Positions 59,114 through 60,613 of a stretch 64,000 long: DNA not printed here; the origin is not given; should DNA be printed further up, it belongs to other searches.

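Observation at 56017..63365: Tightly coupled sugar-tailoring operon next to CDP-hexose and GDP-mannose genes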

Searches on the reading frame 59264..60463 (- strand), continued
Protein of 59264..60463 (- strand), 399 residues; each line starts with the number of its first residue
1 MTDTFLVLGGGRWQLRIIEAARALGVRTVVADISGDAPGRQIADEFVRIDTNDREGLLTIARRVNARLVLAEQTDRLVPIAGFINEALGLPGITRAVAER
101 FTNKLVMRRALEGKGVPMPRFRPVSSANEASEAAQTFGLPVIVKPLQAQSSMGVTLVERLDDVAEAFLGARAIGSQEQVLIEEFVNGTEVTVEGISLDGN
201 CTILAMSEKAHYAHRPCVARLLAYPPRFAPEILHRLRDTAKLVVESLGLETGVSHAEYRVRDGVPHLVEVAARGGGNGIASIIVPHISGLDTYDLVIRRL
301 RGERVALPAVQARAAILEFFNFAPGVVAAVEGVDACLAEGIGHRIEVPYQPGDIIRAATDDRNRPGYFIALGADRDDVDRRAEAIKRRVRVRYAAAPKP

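Call 69: search_dna_similar(query=window:59264-60463:-, collection=plasmids, mode=protein, max_evalue=1e-20, max_rows=25)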
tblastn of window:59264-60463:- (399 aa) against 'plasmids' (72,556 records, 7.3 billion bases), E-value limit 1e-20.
Records with a match: 24; places in all: 25; records where one place covers at least 80% of the query: 13.
Best place of each record, by identity: <60% 24.
By first word of the organism name: Brachyspira 6; Streptomyces 5; Priestia 2; Parabacteroides 1; Aureibacter 1; Enterococcus 1; Embleya 1; Solidesulfovibrio 1; Alicyclobacillus 1; Acetoanaerobium 1; and 4 more.
By predicted mobility (MOB-suite, as given by PLSDB): non-mobilizable 22; mobilizable 2.
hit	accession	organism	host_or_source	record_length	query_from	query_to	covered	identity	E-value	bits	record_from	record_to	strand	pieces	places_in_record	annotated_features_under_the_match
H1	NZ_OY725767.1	Parabacteroides distasonis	-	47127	5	372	92%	31.0%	2e-40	160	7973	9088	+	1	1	ATP-grasp domain-containing protein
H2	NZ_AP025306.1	Aureibacter tunicatorum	-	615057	5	392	97%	28.5%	2e-36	148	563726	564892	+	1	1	ATP-grasp domain-containing protein | hypothetical protein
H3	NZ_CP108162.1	Streptomyces sp. NBC_00158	-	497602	13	372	90%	30.1%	7e-28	123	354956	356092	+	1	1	ATP-grasp domain-containing protein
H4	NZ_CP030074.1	Streptomyces cadmiisoli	Whole organism,soil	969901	5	372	92%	29.0%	4e-22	106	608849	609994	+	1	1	ATP-grasp domain-containing protein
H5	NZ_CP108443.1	Streptomyces sp. NBC_01276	-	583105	13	372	90%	29.4%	7e-25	114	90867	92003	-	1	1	ATP-grasp domain-containing protein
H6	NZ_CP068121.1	Enterococcus hirae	-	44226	1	372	93%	28.4%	3e-35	145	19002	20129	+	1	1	ATP-grasp domain-containing protein | sugar transferase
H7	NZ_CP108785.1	Embleya sp. NBC_00888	-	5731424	34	394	90%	28.8%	8e-23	108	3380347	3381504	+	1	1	none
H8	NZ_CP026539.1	Solidesulfovibrio carbinolicus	-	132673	1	371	93%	27.6%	2e-21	104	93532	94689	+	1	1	ATP-grasp domain-containing protein | class I SAM-dependent methyltransferase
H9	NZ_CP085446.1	Priestia megaterium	single cell,soil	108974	38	393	89%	28.7%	9e-33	137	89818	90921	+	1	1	ATP-grasp domain-containing protein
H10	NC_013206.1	Alicyclobacillus acidocaldarius subsp. acidocaldarius DSM ...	-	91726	6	372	92%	27.6%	3e-23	109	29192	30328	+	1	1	ATP-grasp domain-containing protein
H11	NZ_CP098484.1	Streptomyces sp. Caat 7-52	Bacteria,soil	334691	44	371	82%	29.0%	7e-27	120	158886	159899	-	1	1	ATP-grasp domain-containing protein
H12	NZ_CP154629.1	Acetoanaerobium noterae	cell culture,Sludge of a digestion ...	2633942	5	372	92%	25.7%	6e-32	135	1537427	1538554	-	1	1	none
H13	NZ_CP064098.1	Priestia aryabhattai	cell culture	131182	44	372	82%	26.2%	1e-24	113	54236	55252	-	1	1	ATP-grasp domain-containing protein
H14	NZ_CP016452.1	Sinorhizobium sp. RAC02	Microbial isolate,Algal phycosphere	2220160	1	307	77%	27.1%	7e-21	102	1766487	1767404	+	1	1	none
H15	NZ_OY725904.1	Bacteroides finegoldii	-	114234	7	303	74%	27.8%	1e-25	116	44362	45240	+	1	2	ATP-grasp domain-containing protein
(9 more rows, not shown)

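Call 70: get_annotated_region(hit=H1, flank=8000)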
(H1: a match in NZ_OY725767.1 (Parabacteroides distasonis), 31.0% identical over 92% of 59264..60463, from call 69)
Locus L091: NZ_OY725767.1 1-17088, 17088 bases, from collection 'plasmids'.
description: Parabacteroides distasonis strain Parabacteroides distasonis TSDC17.2-1.1 plasmid 22, complete sequence
organism: Parabacteroides distasonis (NCBI taxid 823)
taxonomy: Bacteria; Bacteroidota; Bacteroidia; Bacteroidales; Tannerellaceae; Parabacteroides; Parabacteroides distasonis
host: -; source: -; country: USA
typing (MOB-suite, as given by PLSDB): non-mobilizable
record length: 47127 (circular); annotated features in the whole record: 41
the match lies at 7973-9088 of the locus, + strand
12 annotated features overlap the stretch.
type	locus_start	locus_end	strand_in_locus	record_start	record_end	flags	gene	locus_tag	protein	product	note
CDS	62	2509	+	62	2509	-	-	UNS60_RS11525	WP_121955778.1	polysaccharide biosynthesis tyrosine autokinase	GO:0045226 - extracellular polysaccharide biosynthetic process [Evidence IEA]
CDS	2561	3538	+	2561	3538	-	-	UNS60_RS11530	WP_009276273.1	glycosyltransferase family 2 protein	-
CDS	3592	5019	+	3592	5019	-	-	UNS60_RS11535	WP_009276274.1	O-antigen polysaccharide polymerase Wzy family protein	-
CDS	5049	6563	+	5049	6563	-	-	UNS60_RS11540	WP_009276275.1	oligosaccharide flippase family protein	-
CDS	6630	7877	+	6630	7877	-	-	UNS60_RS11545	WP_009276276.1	glycosyltransferase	-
CDS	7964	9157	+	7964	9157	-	-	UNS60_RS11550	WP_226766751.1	ATP-grasp domain-containing protein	-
CDS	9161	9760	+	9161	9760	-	-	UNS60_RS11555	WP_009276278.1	sugar transferase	GO:0006486 - protein glycosylation [Evidence IEA]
CDS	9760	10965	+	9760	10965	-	-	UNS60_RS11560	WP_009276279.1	ATP-grasp domain-containing protein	-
CDS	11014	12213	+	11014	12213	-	-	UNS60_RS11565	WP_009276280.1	DegT/DnrJ/EryC1/StrS family aminotransferase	-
CDS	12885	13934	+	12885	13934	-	-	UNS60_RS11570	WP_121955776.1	DUF3810 domain-containing protein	-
CDS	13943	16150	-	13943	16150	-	-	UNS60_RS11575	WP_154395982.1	alpha-galactosidase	-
CDS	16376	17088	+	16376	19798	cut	ileS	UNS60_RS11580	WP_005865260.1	isoleucine--tRNA ligase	GO:0006428 - isoleucyl-tRNA aminoacylation [Evidence IEA]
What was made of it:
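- Tried and rejected: Plasmid hits were distant, at 31% or below (calls 69, 70).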

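Call 80: find_homologous_proteins(query=L041:6065-7261:+, max_evalue=1e-30)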
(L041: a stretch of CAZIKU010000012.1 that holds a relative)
Query L041:6065-7261:+ (398 aa): 371 proteins with E <= 1e-30 among 5504 candidates; the best 120 are listed.
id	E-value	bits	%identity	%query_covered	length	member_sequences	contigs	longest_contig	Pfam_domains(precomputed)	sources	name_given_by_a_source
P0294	2.2e-265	898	100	100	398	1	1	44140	PF13535.12,PF01071.25,PF18603.8,PF07478.19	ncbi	-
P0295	8.1e-228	774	86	100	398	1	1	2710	PF13535.12,PF02222.28,PF01071.25,PF18603.8,PF07478.19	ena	-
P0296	1.4e-219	747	81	100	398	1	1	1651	PF13535.12,PF01071.25,PF18603.8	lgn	-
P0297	8.6e-181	619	69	100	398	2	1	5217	PF13535.12,PF01071.25,PF18603.8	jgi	-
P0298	6.1e-180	616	68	100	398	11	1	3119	PF13535.12,PF01071.25,PF18603.8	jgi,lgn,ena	jgi:carbamoyl-phosphate synthase large subunit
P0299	8.8e-178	609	68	100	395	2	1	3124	PF13535.12,PF02222.28,PF01071.25,PF18603.8,PF07478.19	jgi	jgi:carbamoyl-phosphate synthase large subunit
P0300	5.7e-137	475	54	100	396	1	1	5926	PF13535.12,PF02786.23,PF02222.28,PF01071.25,PF18603.8,PF07478.19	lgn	-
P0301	1.7e-136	473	56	99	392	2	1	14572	PF13535.12,PF02786.23,PF02222.28,PF01071.25,PF18603.8,PF07478.19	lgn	-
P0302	3.4e-134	466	54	100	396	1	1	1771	PF13535.12,PF02786.23,PF02222.28,PF01071.25,PF18603.8,PF07478.19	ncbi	-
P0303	2.9e-133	463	54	99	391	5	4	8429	PF13535.12,PF02222.28,PF02655.20,PF01071.25,PF18603.8,PF07478.19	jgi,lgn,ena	-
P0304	7.5e-133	461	54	100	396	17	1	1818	PF13535.12,PF02786.23,PF02222.28,PF01071.25,PF18603.8,PF07478.19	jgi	jgi:biotin carboxylase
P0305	1.7e-132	460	54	100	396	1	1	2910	PF13535.12,PF02786.23,PF02222.28,PF01071.25,PF18603.8,PF07478.19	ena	-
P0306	4.0e-132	459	54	100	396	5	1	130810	PF13535.12,PF02786.23,PF02222.28,PF01071.25,PF18603.8,PF07478.19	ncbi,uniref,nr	ncbi:ATP-grasp domain-containing protein [Methylophilus sp.]|uniref:ATP-grasp domain-containing prot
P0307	9.8e-132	458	53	100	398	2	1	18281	PF13535.12,PF02222.28,PF01071.25,PF18603.8,PF07478.19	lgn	-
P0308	1.9e-131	457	52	100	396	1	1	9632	PF13535.12,PF02786.23,PF02222.28,PF01071.25,PF18603.8,PF07478.19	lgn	-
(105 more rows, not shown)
